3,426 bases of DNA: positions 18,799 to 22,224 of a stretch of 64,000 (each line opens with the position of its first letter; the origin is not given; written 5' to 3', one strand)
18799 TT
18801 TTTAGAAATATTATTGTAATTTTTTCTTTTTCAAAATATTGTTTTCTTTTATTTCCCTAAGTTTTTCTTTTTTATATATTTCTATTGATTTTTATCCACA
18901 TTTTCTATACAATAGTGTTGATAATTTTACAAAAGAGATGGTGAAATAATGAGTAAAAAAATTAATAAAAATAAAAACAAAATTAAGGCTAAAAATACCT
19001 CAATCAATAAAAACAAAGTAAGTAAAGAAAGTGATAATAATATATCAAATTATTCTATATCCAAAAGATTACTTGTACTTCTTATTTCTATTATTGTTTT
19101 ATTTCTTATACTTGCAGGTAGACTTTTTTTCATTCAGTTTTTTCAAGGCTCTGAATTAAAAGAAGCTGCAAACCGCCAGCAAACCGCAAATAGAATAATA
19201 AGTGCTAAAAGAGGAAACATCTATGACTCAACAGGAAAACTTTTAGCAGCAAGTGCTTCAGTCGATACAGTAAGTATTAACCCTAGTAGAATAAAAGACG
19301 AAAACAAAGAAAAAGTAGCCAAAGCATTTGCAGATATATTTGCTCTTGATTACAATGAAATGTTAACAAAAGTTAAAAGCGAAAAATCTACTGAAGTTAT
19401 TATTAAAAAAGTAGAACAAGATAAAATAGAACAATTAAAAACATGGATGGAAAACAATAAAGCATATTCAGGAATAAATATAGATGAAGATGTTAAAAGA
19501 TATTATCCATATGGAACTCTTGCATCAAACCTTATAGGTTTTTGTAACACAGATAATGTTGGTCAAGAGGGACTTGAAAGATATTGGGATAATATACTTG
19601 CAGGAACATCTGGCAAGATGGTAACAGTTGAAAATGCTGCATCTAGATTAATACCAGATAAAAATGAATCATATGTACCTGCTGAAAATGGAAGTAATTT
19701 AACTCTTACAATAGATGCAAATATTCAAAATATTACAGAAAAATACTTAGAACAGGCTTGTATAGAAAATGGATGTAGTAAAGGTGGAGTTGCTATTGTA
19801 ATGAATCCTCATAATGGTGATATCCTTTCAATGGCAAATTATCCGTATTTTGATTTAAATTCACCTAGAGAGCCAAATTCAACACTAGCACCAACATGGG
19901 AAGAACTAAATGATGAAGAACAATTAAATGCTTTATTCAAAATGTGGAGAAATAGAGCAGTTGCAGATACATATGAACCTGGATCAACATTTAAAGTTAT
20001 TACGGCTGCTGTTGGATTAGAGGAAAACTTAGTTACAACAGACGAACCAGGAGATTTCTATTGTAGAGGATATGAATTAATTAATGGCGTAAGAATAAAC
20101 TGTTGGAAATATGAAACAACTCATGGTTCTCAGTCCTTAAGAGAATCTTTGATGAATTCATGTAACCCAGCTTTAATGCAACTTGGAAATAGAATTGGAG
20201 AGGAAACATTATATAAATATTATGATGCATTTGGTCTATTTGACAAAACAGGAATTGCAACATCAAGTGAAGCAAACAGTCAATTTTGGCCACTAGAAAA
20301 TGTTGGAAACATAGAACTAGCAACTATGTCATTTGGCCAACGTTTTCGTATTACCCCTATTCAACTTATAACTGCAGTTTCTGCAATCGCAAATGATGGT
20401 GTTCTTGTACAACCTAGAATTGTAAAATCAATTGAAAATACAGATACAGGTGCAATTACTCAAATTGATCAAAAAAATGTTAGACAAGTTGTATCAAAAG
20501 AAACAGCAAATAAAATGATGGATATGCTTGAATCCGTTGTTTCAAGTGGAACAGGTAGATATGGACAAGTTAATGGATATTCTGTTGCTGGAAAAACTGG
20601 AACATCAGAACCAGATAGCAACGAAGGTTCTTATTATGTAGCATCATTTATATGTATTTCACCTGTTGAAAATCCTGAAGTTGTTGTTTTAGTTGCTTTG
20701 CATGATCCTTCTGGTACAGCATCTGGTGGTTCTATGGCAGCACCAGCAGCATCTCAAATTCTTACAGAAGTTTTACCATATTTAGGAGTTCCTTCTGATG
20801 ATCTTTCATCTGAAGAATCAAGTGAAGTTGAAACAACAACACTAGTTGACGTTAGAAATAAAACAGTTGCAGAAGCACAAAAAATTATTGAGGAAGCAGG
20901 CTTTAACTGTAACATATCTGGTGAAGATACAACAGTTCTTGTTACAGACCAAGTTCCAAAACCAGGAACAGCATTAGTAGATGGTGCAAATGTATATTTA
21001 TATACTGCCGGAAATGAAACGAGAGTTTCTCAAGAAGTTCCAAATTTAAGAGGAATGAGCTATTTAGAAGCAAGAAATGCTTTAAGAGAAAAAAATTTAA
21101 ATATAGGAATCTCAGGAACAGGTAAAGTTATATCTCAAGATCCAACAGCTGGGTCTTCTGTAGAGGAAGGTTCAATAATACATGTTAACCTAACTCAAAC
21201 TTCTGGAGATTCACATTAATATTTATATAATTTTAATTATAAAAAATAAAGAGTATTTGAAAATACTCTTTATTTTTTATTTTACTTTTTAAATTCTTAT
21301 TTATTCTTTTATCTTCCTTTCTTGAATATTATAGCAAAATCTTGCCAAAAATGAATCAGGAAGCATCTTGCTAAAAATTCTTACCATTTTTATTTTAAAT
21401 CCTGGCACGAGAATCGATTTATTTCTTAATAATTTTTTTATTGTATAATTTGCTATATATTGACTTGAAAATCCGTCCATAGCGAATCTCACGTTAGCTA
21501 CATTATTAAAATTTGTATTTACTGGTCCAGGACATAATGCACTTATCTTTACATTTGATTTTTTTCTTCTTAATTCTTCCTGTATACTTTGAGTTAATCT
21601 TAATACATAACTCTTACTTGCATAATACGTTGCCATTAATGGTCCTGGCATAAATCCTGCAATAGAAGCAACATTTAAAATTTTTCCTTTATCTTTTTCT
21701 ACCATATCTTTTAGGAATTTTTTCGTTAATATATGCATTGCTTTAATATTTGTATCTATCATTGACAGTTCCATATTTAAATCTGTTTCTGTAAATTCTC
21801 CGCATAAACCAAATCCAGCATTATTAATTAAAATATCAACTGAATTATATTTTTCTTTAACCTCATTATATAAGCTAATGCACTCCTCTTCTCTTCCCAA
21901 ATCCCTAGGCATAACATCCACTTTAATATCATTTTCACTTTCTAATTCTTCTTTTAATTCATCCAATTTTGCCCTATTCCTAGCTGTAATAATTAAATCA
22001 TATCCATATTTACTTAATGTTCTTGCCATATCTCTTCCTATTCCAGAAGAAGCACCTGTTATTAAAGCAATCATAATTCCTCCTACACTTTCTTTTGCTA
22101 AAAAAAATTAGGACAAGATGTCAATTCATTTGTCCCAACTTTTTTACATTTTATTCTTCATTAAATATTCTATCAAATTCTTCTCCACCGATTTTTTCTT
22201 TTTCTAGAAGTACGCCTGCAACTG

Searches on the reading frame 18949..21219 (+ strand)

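Call 70: search_protein_families(library=pfam, proteins=[window:18949-21219:+], max_evalue=0.00001)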
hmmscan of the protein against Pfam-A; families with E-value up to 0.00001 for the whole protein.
window:18949-21219:+ (756 aa): 3 families
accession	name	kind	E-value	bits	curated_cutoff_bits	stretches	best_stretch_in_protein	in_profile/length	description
PF00905.27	Transpeptidase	-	8.8e-71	239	22.1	1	280-605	1-298/299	Penicillin binding protein transpeptidase domain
PF03793.24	PASTA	-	5.6e-25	87.5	23.2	2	696-746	2-60/64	PASTA domain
PF03717.20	PBP_dimer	-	3.5e-24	86.6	24.4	1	84-234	2-175/180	Penicillin-binding Protein dimerisation domain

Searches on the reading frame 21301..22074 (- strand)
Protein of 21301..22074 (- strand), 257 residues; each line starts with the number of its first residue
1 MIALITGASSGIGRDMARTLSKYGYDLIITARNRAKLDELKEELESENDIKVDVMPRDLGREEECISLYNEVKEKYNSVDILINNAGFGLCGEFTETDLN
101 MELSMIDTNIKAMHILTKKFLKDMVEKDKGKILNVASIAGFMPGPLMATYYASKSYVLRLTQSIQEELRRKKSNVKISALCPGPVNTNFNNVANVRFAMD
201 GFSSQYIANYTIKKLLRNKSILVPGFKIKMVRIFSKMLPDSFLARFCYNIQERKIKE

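Call 70: search_protein_families(library=pfam, proteins=[window:21301-22074:-], max_evalue=0.00001)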
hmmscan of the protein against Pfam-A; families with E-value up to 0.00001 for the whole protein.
window:21301-22074:- (257 aa): 3 families
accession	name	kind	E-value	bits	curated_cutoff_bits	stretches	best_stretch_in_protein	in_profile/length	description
PF00106.31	adh_short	-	4.1e-50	170.4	26.6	1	2-191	2-188/195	short chain dehydrogenase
PF13561.12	adh_short_C2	-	2.4e-30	106.3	27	1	7-193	1-184/236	Enoyl-(Acyl carrier protein) reductase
PF08659.16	KR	-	2.4e-10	41.1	22.6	1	4-161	4-160/180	KR domain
